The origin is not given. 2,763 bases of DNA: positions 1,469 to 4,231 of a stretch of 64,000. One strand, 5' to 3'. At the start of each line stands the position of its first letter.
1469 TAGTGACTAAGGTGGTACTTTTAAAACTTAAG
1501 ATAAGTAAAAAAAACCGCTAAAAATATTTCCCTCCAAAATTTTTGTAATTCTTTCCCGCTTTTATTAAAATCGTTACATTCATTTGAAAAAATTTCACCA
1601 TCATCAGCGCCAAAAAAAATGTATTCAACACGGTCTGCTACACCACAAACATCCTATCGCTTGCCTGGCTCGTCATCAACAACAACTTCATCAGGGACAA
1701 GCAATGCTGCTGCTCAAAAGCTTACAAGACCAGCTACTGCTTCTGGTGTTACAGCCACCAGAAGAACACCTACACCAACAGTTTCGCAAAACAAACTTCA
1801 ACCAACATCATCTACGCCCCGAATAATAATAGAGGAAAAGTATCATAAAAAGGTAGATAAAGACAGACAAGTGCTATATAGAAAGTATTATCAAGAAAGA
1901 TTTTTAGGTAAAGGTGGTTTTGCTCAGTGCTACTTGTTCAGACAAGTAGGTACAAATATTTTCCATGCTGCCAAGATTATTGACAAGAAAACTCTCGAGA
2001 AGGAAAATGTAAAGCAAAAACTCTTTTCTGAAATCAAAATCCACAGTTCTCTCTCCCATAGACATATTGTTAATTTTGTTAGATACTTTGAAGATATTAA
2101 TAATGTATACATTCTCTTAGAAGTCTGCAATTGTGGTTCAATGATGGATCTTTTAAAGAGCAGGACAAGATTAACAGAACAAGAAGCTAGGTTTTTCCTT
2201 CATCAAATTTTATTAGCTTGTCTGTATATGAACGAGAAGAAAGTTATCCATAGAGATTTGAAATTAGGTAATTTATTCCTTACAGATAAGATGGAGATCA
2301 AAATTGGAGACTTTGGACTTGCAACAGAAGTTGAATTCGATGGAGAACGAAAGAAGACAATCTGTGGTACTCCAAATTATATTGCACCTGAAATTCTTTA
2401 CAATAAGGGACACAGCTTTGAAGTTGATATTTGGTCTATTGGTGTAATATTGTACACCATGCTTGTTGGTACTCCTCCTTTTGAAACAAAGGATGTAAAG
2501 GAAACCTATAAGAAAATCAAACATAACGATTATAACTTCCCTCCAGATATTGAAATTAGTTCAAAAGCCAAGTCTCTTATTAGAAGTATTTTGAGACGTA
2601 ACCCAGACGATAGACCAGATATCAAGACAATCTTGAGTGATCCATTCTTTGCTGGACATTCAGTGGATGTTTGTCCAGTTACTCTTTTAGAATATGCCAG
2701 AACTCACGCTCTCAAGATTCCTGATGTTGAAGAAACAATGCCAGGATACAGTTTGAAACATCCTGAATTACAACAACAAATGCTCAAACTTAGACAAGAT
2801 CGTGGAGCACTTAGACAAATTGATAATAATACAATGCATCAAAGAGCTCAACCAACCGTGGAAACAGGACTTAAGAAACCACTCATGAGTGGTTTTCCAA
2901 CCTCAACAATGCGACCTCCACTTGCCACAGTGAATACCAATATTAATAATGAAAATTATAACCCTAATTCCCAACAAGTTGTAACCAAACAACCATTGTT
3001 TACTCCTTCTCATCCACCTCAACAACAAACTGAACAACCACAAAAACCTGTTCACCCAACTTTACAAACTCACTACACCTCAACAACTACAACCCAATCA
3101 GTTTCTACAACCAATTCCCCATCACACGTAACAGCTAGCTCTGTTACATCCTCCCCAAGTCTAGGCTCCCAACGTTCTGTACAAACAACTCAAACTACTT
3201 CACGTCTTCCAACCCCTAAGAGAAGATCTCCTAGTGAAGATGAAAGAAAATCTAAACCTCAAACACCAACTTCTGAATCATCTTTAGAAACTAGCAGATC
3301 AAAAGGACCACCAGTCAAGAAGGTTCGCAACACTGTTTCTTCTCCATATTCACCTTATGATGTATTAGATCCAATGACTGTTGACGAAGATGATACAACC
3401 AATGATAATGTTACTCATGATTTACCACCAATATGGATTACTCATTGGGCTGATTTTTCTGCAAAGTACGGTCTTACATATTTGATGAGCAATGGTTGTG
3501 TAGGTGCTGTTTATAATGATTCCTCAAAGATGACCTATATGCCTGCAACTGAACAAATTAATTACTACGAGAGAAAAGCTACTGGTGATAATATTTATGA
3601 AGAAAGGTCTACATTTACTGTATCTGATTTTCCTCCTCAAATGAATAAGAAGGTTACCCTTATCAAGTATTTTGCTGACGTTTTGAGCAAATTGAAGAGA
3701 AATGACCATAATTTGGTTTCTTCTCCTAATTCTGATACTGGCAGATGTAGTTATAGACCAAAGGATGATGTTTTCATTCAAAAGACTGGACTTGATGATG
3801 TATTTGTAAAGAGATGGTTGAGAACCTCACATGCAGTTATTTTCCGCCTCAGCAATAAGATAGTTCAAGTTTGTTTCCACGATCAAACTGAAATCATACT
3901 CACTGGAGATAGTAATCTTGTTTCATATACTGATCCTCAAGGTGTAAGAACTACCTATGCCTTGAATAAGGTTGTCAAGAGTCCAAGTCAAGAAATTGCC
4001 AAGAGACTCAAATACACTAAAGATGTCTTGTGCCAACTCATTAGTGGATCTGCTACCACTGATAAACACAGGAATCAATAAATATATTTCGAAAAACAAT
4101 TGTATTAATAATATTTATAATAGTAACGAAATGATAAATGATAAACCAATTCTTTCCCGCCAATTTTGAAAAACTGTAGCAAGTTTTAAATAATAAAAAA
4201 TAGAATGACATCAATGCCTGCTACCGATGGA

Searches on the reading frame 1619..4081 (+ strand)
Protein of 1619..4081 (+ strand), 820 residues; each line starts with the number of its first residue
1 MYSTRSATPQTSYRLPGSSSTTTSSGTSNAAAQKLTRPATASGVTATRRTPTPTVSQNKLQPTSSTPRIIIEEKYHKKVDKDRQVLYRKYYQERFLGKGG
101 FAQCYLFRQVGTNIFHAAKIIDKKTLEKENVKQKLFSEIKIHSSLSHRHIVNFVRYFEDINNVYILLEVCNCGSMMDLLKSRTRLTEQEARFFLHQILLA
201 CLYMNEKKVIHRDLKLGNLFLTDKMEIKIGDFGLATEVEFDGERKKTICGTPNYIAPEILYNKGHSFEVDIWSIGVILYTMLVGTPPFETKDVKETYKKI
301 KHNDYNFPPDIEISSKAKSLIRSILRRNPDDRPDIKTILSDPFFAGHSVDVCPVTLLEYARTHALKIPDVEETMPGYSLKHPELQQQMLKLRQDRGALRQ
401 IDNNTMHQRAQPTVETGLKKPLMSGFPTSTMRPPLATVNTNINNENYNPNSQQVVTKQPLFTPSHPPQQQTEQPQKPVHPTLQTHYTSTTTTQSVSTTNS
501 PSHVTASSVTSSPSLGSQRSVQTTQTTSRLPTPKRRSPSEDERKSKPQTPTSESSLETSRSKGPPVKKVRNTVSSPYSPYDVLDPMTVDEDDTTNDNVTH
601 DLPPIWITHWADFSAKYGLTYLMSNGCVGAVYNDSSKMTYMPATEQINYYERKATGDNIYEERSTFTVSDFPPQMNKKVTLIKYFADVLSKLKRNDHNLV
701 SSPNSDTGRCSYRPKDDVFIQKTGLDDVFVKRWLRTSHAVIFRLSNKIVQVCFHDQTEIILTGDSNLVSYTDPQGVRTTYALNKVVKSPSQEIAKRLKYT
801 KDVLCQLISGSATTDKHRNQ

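Call 40: search_protein_families(library=pfam, proteins=[window:1619-4081:+], max_evalue=0.00001)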
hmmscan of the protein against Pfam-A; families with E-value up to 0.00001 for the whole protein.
window:1619-4081:+ (820 aa): 3 families
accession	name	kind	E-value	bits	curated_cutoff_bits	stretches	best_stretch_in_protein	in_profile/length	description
PF00069.31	Pkinase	-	1.4e-70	238.2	31.7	1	91-344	2-263/263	Protein kinase domain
PF07714.23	PK_Tyr_Ser-Thr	-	1.2e-38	133.3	23.1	1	94-340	5-256/258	Protein tyrosine and serine/threonine kinase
PF00659.24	POLO_box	-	4e-33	113.7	23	2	736-797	1-61/61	POLO box duplicated region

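Call 46: find_encoding_contigs(protein=window:1619-4081:+, flank=1000, max_places=2)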
Protein window:1619-4081:+ (820 aa): no gene with exactly this product is on record in the collection.
